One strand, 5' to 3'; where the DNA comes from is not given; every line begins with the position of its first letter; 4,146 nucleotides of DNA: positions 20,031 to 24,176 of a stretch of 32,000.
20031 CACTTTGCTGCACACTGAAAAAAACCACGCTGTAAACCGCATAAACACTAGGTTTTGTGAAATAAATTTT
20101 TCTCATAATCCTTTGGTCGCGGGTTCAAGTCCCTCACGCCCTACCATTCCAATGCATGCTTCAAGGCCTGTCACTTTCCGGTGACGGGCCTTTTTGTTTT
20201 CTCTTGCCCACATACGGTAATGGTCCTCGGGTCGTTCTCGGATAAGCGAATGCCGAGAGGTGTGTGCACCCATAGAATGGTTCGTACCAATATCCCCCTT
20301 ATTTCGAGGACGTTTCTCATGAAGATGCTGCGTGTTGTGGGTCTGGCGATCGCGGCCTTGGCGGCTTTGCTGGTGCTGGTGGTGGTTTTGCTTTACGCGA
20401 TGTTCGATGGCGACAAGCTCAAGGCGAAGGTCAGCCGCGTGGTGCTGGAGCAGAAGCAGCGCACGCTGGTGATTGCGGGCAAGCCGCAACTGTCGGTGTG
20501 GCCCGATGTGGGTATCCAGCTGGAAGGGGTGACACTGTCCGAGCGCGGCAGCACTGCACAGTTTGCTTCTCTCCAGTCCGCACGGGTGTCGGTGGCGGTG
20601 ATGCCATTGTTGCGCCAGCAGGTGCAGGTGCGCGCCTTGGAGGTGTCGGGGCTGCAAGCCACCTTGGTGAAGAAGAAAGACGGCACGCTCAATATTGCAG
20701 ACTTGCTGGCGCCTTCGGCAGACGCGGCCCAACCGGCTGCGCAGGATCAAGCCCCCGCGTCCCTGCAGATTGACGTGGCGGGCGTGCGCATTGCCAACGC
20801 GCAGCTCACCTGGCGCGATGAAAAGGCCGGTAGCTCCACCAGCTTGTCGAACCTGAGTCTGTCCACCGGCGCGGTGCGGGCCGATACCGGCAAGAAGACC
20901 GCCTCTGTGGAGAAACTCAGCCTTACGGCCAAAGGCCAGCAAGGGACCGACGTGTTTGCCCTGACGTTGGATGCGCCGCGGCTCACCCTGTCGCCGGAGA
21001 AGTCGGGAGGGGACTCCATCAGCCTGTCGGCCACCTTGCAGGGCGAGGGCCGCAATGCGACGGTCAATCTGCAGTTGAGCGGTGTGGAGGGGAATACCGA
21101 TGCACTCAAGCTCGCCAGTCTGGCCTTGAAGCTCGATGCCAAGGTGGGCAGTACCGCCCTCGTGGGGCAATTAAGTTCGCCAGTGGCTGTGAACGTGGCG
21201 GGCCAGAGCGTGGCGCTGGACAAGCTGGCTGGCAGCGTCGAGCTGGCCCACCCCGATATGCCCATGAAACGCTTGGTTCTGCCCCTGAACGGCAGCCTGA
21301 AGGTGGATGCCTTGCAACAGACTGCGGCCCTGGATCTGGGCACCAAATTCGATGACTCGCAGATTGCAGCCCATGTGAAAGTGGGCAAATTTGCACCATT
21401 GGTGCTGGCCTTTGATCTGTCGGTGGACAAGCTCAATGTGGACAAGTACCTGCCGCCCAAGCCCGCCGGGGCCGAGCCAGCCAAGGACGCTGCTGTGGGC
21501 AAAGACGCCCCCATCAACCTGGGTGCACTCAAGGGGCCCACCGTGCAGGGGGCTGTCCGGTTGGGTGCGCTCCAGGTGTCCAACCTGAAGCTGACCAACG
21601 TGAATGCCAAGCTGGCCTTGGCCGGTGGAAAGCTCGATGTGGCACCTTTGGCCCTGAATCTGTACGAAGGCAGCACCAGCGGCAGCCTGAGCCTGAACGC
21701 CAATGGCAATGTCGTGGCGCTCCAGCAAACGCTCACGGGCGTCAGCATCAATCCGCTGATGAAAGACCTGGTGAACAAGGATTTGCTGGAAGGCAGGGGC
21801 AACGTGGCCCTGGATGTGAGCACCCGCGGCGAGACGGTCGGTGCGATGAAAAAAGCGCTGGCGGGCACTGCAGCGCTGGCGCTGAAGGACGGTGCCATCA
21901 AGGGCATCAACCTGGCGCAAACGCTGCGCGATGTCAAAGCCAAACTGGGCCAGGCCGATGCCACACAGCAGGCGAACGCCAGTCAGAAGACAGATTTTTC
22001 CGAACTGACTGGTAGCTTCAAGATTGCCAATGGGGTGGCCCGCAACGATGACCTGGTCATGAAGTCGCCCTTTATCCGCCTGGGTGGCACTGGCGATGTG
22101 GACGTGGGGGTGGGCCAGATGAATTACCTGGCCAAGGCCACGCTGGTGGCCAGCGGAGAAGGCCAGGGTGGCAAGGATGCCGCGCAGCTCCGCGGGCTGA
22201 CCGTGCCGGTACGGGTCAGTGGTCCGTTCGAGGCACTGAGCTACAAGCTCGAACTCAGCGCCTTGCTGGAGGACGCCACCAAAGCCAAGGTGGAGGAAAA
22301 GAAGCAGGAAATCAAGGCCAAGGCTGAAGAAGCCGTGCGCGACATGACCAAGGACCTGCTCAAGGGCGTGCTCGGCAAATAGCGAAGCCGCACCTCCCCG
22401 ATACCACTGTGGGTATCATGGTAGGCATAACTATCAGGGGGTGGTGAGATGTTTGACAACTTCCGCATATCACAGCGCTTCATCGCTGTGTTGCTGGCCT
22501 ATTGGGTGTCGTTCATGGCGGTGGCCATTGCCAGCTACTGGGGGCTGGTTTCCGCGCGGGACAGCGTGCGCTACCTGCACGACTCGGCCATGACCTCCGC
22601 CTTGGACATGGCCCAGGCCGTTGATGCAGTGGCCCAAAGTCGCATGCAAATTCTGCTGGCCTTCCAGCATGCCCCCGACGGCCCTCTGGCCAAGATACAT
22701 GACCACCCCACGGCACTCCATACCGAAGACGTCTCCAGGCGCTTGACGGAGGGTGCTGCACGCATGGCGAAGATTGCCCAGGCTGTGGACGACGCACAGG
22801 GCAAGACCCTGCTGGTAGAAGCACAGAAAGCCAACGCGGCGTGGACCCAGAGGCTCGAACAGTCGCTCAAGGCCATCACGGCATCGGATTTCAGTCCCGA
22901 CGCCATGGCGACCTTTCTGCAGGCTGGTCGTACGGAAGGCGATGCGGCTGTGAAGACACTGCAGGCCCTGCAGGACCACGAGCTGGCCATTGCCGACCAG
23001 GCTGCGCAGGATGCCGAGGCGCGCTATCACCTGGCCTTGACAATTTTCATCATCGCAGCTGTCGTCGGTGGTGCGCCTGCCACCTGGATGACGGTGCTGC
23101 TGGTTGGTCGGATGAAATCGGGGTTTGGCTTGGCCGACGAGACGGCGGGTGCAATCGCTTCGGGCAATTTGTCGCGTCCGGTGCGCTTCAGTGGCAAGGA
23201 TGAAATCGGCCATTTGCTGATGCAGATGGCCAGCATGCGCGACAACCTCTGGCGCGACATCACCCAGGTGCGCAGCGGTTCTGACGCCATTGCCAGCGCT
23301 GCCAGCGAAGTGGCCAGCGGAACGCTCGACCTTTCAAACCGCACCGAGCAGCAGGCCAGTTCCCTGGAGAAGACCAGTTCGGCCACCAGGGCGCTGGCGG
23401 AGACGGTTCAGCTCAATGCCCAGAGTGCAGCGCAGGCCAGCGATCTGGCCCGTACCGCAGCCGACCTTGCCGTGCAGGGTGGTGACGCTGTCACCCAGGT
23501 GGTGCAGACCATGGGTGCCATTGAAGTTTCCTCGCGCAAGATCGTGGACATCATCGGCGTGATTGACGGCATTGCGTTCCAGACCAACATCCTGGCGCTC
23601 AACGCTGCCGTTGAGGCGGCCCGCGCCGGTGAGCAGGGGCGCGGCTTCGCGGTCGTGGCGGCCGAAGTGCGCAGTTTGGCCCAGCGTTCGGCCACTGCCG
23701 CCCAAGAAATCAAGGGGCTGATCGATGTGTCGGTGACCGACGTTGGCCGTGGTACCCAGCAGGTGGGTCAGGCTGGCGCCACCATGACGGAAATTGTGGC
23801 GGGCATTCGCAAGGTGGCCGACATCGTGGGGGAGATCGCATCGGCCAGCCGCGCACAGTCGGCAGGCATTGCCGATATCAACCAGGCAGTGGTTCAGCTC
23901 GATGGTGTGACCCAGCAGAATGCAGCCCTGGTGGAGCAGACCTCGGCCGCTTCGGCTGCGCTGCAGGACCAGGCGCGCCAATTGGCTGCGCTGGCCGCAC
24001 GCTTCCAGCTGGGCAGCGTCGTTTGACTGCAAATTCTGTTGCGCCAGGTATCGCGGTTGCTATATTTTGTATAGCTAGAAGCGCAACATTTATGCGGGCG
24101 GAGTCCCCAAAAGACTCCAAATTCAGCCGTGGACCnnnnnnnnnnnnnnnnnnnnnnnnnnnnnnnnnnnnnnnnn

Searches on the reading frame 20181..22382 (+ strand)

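Call 49: search_protein_families(library=ncbifam, proteins=[window:20181-22382:+], max_evalue=0.00001)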
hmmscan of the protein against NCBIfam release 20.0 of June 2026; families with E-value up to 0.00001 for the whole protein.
window:20181-22382:+ (733 aa): 1 family
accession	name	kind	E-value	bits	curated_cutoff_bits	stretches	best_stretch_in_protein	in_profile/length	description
NF008091.0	PRK10833.1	equivalog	7.4e-34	117.2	412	2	393-718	266-605/618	outer membrane assembly protein AsmA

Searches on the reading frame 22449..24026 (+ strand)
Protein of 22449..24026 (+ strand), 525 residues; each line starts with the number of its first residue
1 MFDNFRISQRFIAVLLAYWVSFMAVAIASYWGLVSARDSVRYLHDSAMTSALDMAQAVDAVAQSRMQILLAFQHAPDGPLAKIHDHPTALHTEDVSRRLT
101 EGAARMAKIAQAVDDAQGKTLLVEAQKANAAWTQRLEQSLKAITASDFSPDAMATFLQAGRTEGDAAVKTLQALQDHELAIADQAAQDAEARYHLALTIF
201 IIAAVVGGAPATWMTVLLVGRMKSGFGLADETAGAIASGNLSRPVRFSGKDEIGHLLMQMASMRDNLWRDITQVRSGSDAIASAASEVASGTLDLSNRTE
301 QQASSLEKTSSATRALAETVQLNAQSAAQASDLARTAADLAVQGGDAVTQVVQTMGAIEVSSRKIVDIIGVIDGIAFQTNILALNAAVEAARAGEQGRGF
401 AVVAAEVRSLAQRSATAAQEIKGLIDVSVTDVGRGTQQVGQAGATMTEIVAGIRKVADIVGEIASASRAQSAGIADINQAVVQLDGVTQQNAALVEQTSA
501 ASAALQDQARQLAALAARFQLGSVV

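Call 49: search_protein_families(library=ncbifam, proteins=[window:22449-24026:+], max_evalue=0.00001)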
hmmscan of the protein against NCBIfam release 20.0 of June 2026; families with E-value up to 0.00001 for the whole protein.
window:22449-24026:+ (525 aa): 7 families
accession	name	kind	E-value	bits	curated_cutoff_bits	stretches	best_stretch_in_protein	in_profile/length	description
NF047851.1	MCPCitTducer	equivalog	2.4e-100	337.2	900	1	117-521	116-516/553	methyl-accepting chemotaxis citrate transducer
NF011615.0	PRK15041.1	equivalog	3.5e-96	323.1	947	1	158-520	154-516/554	methyl-accepting chemotaxis protein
NF007309.0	PRK09793.1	equivalog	1.1e-95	321.6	903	1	1-521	1-513/533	methyl-accepting chemotaxis protein IV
NF011622.0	PRK15048.1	equivalog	2.4e-93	314.1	900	1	235-523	229-517/553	methyl-accepting chemotaxis protein II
NF041847.1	transduc_aer2_vibrio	equivalog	1e-85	288.6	1200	1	234-520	467-753/804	aerotaxis transducer Aer2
NF058645.1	MCPCtpMPsAe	equivalog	1.3e-28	100.1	900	1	181-520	196-557/558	methyl-accepting chemotaxis protein CtpM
NF050802.1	AspChtxCcaA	equivalog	4.5e-24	84.8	1300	1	317-456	524-663/700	aspartate chemotaxis receptor CcaA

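Call 50: find_encoding_contigs(protein=window:22449-24026:+, flank=6000, max_places=6)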
Protein window:22449-24026:+ (525 aa): no gene with exactly this product is on record in the collection.
